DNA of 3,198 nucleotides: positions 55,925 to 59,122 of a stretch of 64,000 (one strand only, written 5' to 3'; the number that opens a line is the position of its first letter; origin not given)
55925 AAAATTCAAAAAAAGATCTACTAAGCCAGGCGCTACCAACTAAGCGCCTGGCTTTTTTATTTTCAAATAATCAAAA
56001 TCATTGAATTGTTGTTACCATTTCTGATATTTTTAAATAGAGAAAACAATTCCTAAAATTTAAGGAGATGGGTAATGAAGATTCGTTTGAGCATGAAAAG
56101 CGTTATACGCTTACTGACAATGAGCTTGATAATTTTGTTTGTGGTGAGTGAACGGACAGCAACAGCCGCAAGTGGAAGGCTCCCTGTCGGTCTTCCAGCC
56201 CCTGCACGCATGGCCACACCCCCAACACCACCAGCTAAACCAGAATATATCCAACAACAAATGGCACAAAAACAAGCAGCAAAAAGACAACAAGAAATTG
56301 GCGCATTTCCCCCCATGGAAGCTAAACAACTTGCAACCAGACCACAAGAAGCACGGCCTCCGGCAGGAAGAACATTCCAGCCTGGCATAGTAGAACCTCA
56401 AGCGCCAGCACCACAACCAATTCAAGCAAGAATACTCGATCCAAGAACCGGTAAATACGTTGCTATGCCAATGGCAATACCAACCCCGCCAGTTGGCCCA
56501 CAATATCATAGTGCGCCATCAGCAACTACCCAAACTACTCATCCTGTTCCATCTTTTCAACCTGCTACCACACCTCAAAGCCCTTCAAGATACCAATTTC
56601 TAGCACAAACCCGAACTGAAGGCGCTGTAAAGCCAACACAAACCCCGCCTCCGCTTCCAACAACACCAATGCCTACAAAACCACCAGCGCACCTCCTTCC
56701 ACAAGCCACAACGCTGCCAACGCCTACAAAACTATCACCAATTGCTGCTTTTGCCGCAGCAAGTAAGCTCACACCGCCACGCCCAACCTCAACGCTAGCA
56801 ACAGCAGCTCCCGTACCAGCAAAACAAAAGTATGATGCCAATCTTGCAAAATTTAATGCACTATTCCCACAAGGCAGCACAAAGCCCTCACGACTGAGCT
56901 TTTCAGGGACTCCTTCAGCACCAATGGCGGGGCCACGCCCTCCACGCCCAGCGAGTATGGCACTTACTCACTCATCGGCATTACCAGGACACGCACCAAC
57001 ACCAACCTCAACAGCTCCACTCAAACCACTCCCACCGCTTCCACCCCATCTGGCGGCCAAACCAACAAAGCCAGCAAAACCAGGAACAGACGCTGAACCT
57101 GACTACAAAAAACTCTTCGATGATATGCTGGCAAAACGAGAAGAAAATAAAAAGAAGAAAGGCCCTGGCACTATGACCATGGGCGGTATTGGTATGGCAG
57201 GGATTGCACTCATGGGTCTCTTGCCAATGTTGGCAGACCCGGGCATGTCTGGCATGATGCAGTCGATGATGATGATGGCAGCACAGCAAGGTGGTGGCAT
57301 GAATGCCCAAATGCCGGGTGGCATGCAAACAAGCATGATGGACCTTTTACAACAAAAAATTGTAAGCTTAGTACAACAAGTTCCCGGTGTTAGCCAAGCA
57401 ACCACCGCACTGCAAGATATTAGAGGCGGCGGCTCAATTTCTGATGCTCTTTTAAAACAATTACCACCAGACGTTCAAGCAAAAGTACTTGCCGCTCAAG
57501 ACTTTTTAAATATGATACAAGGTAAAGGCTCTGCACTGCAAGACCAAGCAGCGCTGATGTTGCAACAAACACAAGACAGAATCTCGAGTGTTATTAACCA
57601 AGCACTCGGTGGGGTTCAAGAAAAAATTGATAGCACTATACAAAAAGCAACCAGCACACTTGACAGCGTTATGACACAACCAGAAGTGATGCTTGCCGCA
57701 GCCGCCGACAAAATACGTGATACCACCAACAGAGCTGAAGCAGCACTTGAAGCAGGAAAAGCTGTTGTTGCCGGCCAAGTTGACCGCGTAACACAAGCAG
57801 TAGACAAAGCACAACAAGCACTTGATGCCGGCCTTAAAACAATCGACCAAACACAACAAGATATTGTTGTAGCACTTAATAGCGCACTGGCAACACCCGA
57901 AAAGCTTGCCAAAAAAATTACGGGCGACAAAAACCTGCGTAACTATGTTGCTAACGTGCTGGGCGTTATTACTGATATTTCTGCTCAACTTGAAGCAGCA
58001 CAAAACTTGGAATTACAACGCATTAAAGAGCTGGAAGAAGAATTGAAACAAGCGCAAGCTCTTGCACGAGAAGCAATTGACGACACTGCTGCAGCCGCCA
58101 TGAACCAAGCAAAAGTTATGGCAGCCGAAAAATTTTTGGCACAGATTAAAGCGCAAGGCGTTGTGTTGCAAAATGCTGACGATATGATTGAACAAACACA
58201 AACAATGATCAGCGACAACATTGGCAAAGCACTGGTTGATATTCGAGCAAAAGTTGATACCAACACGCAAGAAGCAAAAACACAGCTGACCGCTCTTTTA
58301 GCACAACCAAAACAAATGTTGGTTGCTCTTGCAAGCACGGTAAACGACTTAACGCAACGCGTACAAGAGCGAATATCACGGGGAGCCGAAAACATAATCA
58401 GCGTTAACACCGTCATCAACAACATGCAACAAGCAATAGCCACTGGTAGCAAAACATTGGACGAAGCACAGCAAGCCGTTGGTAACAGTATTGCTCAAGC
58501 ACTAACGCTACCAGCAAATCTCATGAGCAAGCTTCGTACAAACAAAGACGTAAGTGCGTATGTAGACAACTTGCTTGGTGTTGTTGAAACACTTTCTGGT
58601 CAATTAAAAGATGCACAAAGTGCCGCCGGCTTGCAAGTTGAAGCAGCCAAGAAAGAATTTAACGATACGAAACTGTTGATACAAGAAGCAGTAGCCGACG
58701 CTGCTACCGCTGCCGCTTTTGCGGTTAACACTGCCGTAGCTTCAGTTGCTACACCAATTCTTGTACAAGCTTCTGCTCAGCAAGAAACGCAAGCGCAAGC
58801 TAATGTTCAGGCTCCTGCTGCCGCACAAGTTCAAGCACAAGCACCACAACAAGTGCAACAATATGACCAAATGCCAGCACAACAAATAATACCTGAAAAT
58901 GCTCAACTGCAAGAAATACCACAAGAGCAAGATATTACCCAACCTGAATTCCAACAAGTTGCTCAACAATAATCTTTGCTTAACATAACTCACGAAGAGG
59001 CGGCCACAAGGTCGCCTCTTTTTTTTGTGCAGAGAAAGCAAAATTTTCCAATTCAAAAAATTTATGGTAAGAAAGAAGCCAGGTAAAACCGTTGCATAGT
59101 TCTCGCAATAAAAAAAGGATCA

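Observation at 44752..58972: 14-kb cluster of eight secreted genes, seven encoding Pro/Gln/Thr/Ala-rich low-complexity proteins: a candidate effector island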

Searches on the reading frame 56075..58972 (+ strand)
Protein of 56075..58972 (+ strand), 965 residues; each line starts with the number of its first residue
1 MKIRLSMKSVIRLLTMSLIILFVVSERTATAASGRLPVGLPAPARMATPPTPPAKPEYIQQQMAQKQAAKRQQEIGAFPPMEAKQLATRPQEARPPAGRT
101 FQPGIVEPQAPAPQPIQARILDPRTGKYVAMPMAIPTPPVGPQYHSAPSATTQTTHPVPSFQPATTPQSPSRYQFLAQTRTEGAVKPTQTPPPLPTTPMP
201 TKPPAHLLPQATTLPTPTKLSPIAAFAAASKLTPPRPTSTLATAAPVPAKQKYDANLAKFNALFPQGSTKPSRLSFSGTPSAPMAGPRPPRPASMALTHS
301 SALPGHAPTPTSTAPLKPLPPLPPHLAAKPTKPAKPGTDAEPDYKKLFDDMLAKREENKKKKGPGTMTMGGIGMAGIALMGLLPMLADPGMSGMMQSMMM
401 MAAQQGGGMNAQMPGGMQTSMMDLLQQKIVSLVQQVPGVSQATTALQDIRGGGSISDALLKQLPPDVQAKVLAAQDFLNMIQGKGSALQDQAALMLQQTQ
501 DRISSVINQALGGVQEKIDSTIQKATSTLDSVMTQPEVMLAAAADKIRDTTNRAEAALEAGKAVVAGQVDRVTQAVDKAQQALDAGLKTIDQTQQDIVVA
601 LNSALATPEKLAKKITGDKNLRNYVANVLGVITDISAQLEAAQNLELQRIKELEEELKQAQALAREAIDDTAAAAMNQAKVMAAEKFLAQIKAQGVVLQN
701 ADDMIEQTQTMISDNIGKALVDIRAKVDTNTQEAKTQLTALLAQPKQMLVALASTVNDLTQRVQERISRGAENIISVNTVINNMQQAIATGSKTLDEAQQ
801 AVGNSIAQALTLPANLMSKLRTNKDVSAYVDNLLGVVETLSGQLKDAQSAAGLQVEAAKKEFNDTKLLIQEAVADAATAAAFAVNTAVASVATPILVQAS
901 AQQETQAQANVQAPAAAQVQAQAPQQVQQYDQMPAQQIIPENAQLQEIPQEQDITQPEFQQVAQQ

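Call 6: search_protein_families(library=pfam, proteins=[window:56075-58972:+], max_evalue=1)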
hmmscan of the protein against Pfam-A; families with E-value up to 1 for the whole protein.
window:56075-58972:+ (965 aa): 2 families
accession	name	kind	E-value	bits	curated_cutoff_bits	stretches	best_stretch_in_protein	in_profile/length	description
PF15941.10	FidL_like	-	0.065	14.1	27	1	641-702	6-68/87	FidL-like putative membrane protein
PF17324.7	BLI1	-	0.34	12.1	26.9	0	502-582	7-87/111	BLOC-1 interactor 1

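Call 7: search_protein_families(library=ncbifam, proteins=[window:56075-58972:+], max_evalue=1)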
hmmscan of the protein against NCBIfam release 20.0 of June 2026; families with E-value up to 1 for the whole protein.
window:56075-58972:+ (965 aa): 0 families

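Call 12: find_homologous_proteins(query=window:56075-58972:+, max_evalue=0.001)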
Query window:56075-58972:+ (965 aa): 2 proteins with E <= 0.001 among 8000 candidates.
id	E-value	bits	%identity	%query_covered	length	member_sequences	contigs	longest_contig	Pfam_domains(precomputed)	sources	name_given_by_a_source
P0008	0.0e+0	2009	100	100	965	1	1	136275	-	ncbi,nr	ncbi:hypothetical protein K2X40_01770 [Candidatus Babeliales bacterium]|nr:hypothetical protein [Can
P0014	1.6e-96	343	31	22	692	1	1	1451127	-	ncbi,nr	ncbi:hypothetical protein IPF37_06250 [bacterium]|nr:MAG: hypothetical protein IPF37_06250 [bacteriu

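Call 15: find_encoding_contigs(protein=P0014, flank=10000, max_places=3)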
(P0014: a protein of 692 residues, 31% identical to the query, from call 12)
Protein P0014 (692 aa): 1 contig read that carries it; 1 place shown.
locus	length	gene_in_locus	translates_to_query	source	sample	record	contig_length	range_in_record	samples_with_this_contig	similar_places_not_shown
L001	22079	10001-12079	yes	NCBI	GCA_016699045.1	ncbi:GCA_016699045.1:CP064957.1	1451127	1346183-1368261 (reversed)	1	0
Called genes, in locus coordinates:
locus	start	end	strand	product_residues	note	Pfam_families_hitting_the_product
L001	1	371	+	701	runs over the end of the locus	PF02205:WH2 (weak)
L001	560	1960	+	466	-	-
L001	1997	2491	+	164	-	-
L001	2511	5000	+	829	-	-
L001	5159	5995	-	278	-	PF12784:PDDEXK_2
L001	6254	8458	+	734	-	-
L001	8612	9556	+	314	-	-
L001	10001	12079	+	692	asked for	-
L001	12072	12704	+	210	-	-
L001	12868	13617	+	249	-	PF01554:MatE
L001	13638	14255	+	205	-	PF01554:MatE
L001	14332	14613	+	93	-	PF02686:GatC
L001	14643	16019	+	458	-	PF01425:Amidase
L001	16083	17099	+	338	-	PF01207:Dus, PF00977:His_biosynth (weak)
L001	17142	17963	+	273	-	PF04085:MreC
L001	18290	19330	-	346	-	-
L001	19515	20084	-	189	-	-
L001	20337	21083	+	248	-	-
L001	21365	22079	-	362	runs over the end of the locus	PF27233:MJ0711_N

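Call 32: find_related_loci(query=A3, collection=metagenome_contigs, flank=10000)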
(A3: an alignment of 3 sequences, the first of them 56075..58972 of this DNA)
Query A3 (965 aa) in metagenome_contigs; peptide patterns used: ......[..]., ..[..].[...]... (x = any residue, [..] = any of these).
361 stretches matched a pattern, but none encodes a relative of the query by tblastn (E <= 1e-3).

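Call 65: search_protein_families(library=pfam, proteins=[L001:6254-8458:+, L001:8612-9556:+, L001:3-371:+, L001:2511-5000:+], max_evalue=0.5)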
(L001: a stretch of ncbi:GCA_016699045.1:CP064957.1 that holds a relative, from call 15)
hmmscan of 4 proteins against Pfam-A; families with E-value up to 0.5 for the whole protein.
L001:6254-8458:+ (734 aa): 0 families

L001:8612-9556:+ (314 aa): 0 families

L001:3-371:+ (122 aa): 1 family
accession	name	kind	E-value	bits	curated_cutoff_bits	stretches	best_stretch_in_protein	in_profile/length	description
PF02205.27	WH2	-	1.9e-08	34.1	23.1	1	69-96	1-28/28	WH2 motif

L001:2511-5000:+ (829 aa): 2 families
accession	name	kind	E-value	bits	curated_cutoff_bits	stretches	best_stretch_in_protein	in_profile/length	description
PF09432.15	THP2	-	0.017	15.6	28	1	388-491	5-107/129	Tho complex subunit THP2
PF02750.19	Synapsin_C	-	0.17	11.8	22.5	1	268-331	80-144/203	Synapsin, ATP binding domain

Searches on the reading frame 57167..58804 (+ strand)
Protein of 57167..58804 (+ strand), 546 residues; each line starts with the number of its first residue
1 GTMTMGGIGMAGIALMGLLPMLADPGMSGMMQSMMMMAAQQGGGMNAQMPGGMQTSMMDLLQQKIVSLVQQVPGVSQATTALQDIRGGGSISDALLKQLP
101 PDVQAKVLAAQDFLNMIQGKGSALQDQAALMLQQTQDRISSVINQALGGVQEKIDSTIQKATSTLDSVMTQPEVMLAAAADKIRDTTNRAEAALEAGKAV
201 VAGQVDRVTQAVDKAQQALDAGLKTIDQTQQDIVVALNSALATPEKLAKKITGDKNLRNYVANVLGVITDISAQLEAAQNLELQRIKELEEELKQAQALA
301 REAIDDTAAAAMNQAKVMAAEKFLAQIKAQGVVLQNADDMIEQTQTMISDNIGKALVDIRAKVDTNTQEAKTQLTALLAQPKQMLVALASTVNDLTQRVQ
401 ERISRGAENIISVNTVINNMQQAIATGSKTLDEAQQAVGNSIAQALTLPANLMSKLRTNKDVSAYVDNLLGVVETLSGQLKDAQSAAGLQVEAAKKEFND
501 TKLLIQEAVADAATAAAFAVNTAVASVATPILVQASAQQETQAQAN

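Call 42: predict_structure(alignment_id=A4)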
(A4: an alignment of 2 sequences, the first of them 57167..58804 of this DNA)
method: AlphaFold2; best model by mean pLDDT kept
length: 546 residues; sequences in the alignment: 2
mean_pLDDT: 46.3   pTM: 0.28
mean pLDDT of the five models: 46.3, 41.4, 40.5, 39.1, 37.7
residues with pLDDT >= 90: 0; 70-90: 0; 50-70: 194; < 50: 352
segments of 3 or more residues with pLDDT < 50: 1-29, 31-36, 38-79, 86-89, 114-183, 196-198, 200-209, 218-276, 331-334, 380-385, 387-389, 391-396, 398-421, 448-453, 455-457, 504-546
pLDDT, mean of each block of 10 residues (from residue 1): 24 29 38 44 31 40 43 43 49 54 54 47 40 42 41 45 43 44 50 49 48 47 45 42 36 42 44 48 55 55 54 54 54 52 57 55 55 51 47 47 45 46 51 51 50 49 54 57 58 54 47 41 35 34 32
secondary structure, 60 per line:
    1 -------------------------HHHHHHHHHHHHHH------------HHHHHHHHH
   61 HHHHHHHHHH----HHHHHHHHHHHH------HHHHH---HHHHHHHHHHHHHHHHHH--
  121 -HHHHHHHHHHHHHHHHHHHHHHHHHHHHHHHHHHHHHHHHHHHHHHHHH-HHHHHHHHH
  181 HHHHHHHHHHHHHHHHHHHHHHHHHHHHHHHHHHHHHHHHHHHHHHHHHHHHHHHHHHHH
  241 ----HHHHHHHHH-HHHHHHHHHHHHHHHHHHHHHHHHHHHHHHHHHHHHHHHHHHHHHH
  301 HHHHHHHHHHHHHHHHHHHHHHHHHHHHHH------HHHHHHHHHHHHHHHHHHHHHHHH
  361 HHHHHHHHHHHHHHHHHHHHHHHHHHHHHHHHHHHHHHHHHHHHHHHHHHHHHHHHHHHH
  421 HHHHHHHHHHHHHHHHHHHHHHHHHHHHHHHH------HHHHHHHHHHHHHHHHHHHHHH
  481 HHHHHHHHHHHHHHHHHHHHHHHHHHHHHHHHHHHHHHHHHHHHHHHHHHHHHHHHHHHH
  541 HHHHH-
elements in order: H26-39 H52-70 H75-86 H93-97 H101-118 H122-170 H172-240 H245-253 H255-330 H337-452 H459-545

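Call 45: search_protein_representatives(alignment_id=A4)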
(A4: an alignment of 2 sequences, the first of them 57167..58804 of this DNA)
Query: 2 sequences, 556 profile positions. Proteins with E-value up to 0.001 (for the whole library): 4; up to 1e-10: 4; up to 1e-30: 4. The best 4 are listed.
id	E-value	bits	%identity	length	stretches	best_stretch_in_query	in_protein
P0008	0.0e+00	1083.8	-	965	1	4-556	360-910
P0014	1.0e-227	773.9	-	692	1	1-391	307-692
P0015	3.2e-166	570.9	-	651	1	18-553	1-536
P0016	2.3e-32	129.0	-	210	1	391-555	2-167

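Call 48: find_encoding_contigs(protein=P0015, flank=10000, max_places=3)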
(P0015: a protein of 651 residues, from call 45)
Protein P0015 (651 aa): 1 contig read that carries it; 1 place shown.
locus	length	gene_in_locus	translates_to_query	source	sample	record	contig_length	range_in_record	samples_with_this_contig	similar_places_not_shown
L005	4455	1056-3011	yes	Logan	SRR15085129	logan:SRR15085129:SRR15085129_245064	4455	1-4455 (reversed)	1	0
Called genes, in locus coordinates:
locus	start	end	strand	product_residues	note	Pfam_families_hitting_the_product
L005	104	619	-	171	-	-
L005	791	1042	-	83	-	-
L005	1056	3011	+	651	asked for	-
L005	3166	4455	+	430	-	?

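Call 63: search_solved_structures(query=A4, max_evalue=1)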
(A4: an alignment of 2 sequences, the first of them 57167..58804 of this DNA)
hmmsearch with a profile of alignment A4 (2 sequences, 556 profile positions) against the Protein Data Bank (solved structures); distinct sequences matched with E-value up to 1: 2.
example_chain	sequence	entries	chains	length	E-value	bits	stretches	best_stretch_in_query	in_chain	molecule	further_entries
6zu5_SS0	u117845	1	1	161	0.19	13.7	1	72-117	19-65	uS13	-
8d27_A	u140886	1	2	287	0.48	12.4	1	499-544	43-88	Arginase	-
